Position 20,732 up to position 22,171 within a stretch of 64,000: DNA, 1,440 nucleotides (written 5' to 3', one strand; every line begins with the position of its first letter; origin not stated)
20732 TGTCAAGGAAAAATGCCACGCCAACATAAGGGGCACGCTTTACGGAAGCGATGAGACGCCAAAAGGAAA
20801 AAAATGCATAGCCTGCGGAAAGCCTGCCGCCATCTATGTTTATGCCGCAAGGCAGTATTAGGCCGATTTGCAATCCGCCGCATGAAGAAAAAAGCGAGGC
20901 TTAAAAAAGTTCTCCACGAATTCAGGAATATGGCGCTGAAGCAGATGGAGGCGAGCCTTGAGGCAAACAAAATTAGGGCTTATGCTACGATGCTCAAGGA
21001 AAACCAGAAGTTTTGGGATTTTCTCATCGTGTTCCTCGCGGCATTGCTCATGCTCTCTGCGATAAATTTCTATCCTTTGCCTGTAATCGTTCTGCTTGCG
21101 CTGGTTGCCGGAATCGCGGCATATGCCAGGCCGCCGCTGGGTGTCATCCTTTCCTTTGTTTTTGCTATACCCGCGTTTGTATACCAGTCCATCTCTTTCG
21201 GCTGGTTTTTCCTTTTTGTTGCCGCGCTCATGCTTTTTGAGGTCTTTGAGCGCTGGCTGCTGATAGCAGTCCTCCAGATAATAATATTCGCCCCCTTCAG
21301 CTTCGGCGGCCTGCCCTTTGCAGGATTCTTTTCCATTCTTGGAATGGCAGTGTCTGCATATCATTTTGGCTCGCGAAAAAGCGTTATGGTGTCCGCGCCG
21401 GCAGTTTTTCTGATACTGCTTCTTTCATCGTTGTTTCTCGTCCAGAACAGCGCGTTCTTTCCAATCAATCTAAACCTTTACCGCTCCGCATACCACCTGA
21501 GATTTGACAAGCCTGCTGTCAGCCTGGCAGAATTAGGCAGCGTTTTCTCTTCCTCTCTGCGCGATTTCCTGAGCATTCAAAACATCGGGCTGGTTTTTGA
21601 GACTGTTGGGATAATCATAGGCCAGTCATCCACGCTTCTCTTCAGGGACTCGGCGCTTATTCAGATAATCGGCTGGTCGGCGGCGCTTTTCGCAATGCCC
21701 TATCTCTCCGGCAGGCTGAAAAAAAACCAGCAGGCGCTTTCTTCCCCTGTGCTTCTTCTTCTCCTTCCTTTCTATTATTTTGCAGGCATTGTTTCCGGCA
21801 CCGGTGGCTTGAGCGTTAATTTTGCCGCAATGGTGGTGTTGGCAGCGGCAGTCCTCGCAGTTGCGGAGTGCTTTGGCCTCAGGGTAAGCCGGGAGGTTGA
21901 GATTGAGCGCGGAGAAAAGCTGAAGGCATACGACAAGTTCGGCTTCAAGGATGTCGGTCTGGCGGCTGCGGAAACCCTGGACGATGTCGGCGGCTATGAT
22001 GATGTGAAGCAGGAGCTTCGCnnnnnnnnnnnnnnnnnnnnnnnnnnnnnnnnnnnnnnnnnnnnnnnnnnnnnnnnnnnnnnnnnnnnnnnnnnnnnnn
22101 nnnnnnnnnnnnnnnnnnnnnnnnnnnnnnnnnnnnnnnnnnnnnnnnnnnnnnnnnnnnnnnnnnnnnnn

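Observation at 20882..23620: Cdc48/VAT-like double AAA+ ATPase fused to a polytopic membrane domain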

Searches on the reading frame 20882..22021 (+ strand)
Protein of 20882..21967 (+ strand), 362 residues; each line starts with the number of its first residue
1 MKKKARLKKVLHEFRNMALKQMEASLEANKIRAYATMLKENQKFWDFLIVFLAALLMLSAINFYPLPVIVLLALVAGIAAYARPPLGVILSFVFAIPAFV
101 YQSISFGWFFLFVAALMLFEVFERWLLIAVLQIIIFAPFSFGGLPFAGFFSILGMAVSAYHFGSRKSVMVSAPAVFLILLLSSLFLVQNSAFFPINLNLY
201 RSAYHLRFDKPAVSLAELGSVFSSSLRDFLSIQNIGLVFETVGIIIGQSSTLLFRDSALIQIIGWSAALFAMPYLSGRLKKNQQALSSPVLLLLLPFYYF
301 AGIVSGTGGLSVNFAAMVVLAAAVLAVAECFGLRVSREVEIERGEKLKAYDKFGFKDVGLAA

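Call 8: find_homologous_proteins(query=window:20882-21940:+, max_evalue=0.001)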
Query seq(353 aa): 8000 candidates shared short words with the query, none scored E <= 0.001.

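Call 20: search_protein_representatives(protein=window:20882-21967:+)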
Query: 362 residues. Proteins with E-value up to 0.001 (for the whole library): 40; up to 1e-10: 25; up to 1e-30: 14. The best 40 are listed.
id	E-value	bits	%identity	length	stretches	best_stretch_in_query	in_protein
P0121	7.0e-75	268.8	42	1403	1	25-361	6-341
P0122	7.8e-74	265.3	44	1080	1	23-361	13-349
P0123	5.7e-61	223.0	40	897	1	25-360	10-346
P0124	3.2e-58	214.0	37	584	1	22-359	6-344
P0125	1.4e-56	208.5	46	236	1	20-242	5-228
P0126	2.6e-54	201.2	46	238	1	96-332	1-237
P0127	1.5e-47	178.9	36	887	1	23-361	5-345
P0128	1.5e-44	169.0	49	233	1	23-195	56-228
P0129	1.7e-39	152.5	35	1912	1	20-360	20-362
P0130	1.0e-38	149.9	33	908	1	23-359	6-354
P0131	1.1e-37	146.5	39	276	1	29-279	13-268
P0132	2.7e-37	145.2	33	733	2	25-185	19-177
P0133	6.3e-35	137.4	44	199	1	24-201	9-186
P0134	2.5e-32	128.9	29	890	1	26-357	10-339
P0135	6.1e-29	117.7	31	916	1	25-355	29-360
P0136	2.9e-28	115.5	31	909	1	25-361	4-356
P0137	3.3e-25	105.5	29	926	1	6-357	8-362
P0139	1.0e-23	100.5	28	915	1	19-358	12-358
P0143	4.2e-20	88.7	30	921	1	25-360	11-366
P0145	5.3e-19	85.1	31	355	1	21-354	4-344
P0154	2.0e-07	47.0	25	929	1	36-345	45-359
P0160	3.2e-04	36.5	24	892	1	34-359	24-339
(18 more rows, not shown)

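Call 21: search_protein_families(library=pfam, proteins=[window:20882-21967:+], max_evalue=10)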
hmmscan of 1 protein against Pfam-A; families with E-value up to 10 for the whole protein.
window:20882-21967:+ (362 aa): 1 family
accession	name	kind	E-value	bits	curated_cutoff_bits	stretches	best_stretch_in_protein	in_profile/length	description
PF02038.21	ATP1G1_PLM_MAT8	-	0.21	11.4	26.9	1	228-247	9-28/48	ATP1G1/PLM/MAT8 family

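Call 31: find_related_loci(query=A1, collection=genome_contigs, flank=6000)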
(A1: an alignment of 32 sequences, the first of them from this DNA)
Query A1 (380 aa) in genome_contigs; peptide patterns used: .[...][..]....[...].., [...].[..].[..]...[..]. (x = any residue, [..] = any of these).
200 stretches matched a pattern; 94 encode a relative of the query (tblastn E <= 1e-3); the best 80 are kept; 80 distinct loci.
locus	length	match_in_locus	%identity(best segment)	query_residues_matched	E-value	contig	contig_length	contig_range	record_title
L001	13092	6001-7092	61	16-380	4e-115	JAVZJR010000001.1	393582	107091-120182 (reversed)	MAG: Candidatus Bilamarchaeaceae archaeon isolate DRTY-6_201901_bins_91 DRTY-6_201901_bins_91_scaffold_1, whole genome s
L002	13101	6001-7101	49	15-380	1e-109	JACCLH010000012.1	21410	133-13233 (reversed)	MAG: Candidatus Micrarchaeota archaeon isolate Sv348 k141_8309874, whole genome shotgun sequence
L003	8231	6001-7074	46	23-380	7e-103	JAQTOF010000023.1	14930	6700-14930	MAG: Candidatus ainarchaeum sp. isolate STA_81 NODE_7761_length_14930_cov_3.310613_Sandtown_A, whole genome shotgun sequ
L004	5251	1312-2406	46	15-380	1e-100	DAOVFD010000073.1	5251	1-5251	MAG TPA_asm: Candidatus Micrarchaeota archaeon isolate CSMAG_1100 CSMAG_1100_k141_654834_length_5251_cov_7.0000, whole g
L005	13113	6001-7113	44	12-380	2e-99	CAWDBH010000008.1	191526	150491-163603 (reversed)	MAG: uncultured Candidatus Micrarchaeota archaeon isolate MFD01689.bin.2.62 genome assembly, contig: contig_34782, whole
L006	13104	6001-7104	44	15-380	2e-98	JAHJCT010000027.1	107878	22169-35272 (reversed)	MAG: Candidatus Micrarchaeota archaeon isolate Modern_marine.mb.318 Modern_marine.mb.318_k141_2340035, whole genome shot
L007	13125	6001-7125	42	6-380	1e-98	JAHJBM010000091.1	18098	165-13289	MAG: Candidatus Micrarchaeota archaeon isolate Modern_marine.mb.254 Modern_marine.mb.254_k141_2441650, whole genome shot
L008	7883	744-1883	43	2-380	1e-95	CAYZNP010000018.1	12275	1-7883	MAG TPA_asm: Candidatus Micrarchaeota archaeon isolate binchicken_co33_526 genome assembly, contig: NODE_6277_length_122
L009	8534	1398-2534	44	5-380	2e-95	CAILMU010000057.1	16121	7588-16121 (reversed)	uncultured Candidatus Micrarchaeota archaeon isolate AlinenSediments_bin-0775 genome assembly, contig: bin-0775:057/246,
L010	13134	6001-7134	42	2-380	2e-94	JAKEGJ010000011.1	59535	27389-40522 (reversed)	MAG: Candidatus Micrarchaeota archaeon isolate PMV_4.13 PMV_4.13.k101_2226767, whole genome shotgun sequence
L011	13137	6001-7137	41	2-380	5e-93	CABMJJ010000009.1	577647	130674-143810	uncultured archaeon isolate LFW-283_2 genome assembly, contig: LFW2832_7, whole genome shotgun sequence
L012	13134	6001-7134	43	7-380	9e-93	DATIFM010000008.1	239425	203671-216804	MAG TPA_asm: Candidatus Bilamarchaeum sp. isolate SMAG_U16395 k141_2124322, whole genome shotgun sequence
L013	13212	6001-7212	40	5-380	1e-91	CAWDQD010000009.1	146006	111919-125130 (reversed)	MAG: uncultured Candidatus Micrarchaeota archaeon isolate MFD01689.bin.1.58 genome assembly, contig: contig_37631, whole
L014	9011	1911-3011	46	15-380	3e-90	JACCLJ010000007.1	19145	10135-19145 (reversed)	MAG: Candidatus Micrarchaeota archaeon isolate Sv217 k141_9222883, whole genome shotgun sequence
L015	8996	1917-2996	47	23-380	4e-90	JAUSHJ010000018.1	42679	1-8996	MAG: Candidatus Micrarchaeota archaeon isolate E14_metabat.bin.186 E14_k141_270308, whole genome shotgun sequence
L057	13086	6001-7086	39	30-380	2e-64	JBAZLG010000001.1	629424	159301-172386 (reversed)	MAG: Candidatus Micrarchaeia archaeon isolate SO_2017_LW4_162 scaffold_35_c1_LW137-91_2017, whole genome shotgun sequenc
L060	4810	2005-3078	39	29-380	2e-61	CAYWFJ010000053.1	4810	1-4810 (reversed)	MAG TPA_asm: Candidatus Micrarchaeota archaeon isolate SRP263991_co4_496 genome assembly, contig: NODE_29807_length_4810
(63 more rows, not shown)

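Call 36: predict_structure(alignment_id=A1)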
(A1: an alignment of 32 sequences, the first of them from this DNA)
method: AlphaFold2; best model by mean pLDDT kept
length: 380 residues; sequences in the alignment: 32
mean_pLDDT: 91.1   pTM: 0.84
mean pLDDT of the five models: 91.1, 89.5, 88.7, 86.2, 85.4
residues with pLDDT >= 90: 306; 70-90: 48; 50-70: 10; < 50: 16
segments of 3 or more residues with pLDDT < 50: 364-373, 378-380
pLDDT, mean of each block of 10 residues (from residue 1): 92 93 87 83 95 98 96 98 98 97 95 96 97 97 91 96 94 97 94 95 85 96 96 93 95 96 98 96 96 97 93 96 96 91 88 68 47 46
secondary structure, 60 per line:
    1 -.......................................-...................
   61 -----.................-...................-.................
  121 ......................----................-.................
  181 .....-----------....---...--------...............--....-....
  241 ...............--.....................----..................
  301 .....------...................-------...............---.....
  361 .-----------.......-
elements in order: H2-40 H42-60 H66-82 H84-102 H104-142 H147-162 H164-185 H197-200 H215-229 H232-235 H237-255 H258-278 H283-305 H312-330 H338-352 H356-361 H373-379

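Call 38: search_protein_families(library=pfam, proteins=[L002:4046-5173:+, L002:3286-4056:+, L002:2231-3289:+, L002:1216-2226:+, L006:5-961:+, L057:9339-11924:+, L057:12247-13086:+, L002:10633-11175:-, L005:9285-11288:-, L060:551-1909:+], max_evalue=0.00001)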
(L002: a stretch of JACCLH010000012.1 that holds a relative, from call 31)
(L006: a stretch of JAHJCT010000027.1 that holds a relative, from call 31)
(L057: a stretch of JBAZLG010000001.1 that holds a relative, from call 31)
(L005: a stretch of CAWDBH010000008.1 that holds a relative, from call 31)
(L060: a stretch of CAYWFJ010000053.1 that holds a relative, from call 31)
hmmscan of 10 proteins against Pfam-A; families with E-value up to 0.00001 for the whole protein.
L002:4046-5173:+ (375 aa): 1 family
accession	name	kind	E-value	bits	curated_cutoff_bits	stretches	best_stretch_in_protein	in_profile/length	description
PF00155.27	Aminotran_1_2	-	1e-51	176.7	19.7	1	34-363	2-359/361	Aminotransferase class I and II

L002:3286-4056:+ (256 aa): 1 family
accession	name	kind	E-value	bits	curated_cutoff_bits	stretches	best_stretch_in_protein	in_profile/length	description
PF02153.23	PDH_N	-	3.3e-10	40.1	26.5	1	28-119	17-113/154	Prephenate dehydrogenase, nucleotide-binding domain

L002:2231-3289:+ (352 aa): 3 families
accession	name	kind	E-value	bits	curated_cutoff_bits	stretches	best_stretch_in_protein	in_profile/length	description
PF00800.23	PDT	-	7.2e-65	218.6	25.2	1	86-261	1-179/181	Prephenate dehydratase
PF01817.26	CM_2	-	2.7e-16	60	27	1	6-80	1-80/80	Chorismate mutase type II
PF01842.31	ACT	-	7.4e-06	26.1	27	0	272-333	3-63/66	ACT domain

L002:1216-2226:+ (336 aa): 1 family
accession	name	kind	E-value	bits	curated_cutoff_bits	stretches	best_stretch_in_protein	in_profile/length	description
PF01264.26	Chorismate_synt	-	2.7e-118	394.9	27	1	8-325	1-327/327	Chorismate synthase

L006:5-961:+ (318 aa): 5 families
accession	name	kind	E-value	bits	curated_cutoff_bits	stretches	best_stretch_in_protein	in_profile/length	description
PF01202.28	SKI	-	1.4e-39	136.2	22.1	1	165-308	1-154/159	Shikimate kinase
PF01488.26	Shikimate_DH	-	3.3e-15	56.8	24.3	1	11-91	9-98/138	Shikimate / quinate 5-dehydrogenase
PF02826.25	2-Hacid_dh_C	-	1.4e-06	28.3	25.1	1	8-76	30-99/178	D-isomer specific 2-hydroxyacid dehydrogenase, NAD binding domain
PF13238.12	AAA_18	-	2.7e-06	28.3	29.4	1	159-267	1-112/128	AAA domain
PF03807.23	F420_oxidored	-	5.6e-06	27.3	21.6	0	18-76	3-67/94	NADP oxidoreductase coenzyme F420-dependent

L057:9339-11924:+ (861 aa): 1 family
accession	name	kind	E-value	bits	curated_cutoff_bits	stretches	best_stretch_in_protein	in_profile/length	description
PF05124.17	S_layer_C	-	1.1e-08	35.4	23.9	1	38-856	11-175/177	S-layer like family, outer domain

L057:12247-13086:+ (280 aa): 0 families

L002:10633-11175:- (180 aa): 2 families
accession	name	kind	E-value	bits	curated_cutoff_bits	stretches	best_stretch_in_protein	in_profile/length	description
PF13649.12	Methyltransf_25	-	6e-08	33.7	27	1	42-129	4-97/97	Methyltransferase domain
PF08241.18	Methyltransf_11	-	9.7e-08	33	21.2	1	42-133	3-95/95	Methyltransferase domain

L005:9285-11288:- (667 aa): 1 family
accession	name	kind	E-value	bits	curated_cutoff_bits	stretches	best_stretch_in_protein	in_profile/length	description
PF03030.21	H_PPase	-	1.4e-261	870.2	29.7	1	13-655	1-645/645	Inorganic H+ pyrophosphatase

L060:551-1909:+ (452 aa): 1 family
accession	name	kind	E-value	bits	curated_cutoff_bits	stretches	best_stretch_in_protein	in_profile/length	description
PF03065.20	Glyco_hydro_57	-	1.2e-72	245.1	21.2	1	65-347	2-286/291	Glycosyl hydrolase family 57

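Call 48: fold_search(model_id=the predicted structure, library=pdb)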
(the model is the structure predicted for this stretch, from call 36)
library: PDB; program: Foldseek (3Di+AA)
matches with E <= 10: 134; with E <= 0.001: 0
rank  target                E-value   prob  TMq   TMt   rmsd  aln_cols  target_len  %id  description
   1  8wcw_A                5.8e-01  0.08  0.12  0.09  25.4       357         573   12  Cryo-EM structure of MsRv1273c/72c from Mycobacterium smegmatis in the IFapo state (released 2025-03-26)
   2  8vp1_A                1.0e+00  0.06  0.12  0.11  22.2       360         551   14  Cryo-EM structure of the ABC transporter PCAT1 cysteine-free core bound with ATP (released 2024-10-30)
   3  7pqx_A                1.0e+00  0.05  0.09  0.07  25.6       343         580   11  Structure of CtAtm1 in the inward-facing open conformation (released 2022-08-10)
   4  6qv0_C                1.1e+00  0.08  0.12  0.10  23.0       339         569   12  Structure of ATP-bound outward-facing TM287/288 in complex with sybody Sb_TM35 (released 2019-05-29)
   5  3hd6                  1.2e+00  0.08  0.15  0.15  19.8       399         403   10  Crystal Structure of the Human Rhesus Glycoprotein RhCG (released 2009-09-01)
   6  9qpq_I                1.3e+00  0.13  0.15  0.17  20.5       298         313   11  The structure of the COPI leaf bound to GOLPH3 (released 2025-10-22)
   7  3ob6_A                1.4e+00  0.05  0.11  0.10  22.6       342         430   13  Structure of AdiC(N101A) in the open-to-out Arg+ bound conformation (released 2011-03-16)
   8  8voz_A                1.5e+00  0.07  0.14  0.11  22.8       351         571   12  Cryo-EM structure of the ABC transporter PCAT1 cysteine-free core bound with MgADP and substrate (released 2024-10-30)
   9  5mfm_B                1.6e+00  0.05  0.12  0.14  20.5       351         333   11  Designed armadillo repeat protein peptide fusion YIIIM6AII_GS11_(KR)5 (released 2017-09-13)
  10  8vpa_A                1.7e+00  0.08  0.15  0.12  19.9       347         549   12  Cryo-EM structure of the ABC transporter PCAT1 bound with ADP (released 2024-10-30)
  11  6s7t_A                1.7e+00  0.06  0.15  0.10  20.2       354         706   13  Cryo-EM structure of human oligosaccharyltransferase complex OST-B (released 2019-12-18)
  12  9juj                  1.8e+00  0.06  0.12  0.05  22.4       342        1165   11  Structure of Arabidopsis thaliana ABCB1 in the inward-facing conformation (released 2025-03-05)
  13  5mfe_A                1.9e+00  0.06  0.13  0.16  19.0       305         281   11  Designed armadillo repeat protein YIIIM5AII in complex with (RR)4 peptide (released 2017-09-13)
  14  7zd5_D                2.0e+00  0.04  0.12  0.09  24.7       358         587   16  IF(apo/as isolated) conformation of CydDC (Dataset-1) (released 2023-04-19)
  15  7ocy_A                2.0e+00  0.04  0.11  0.09  23.7       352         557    8  Enterococcus faecalis EfrCD in complex with a nanobody (released 2022-05-18)
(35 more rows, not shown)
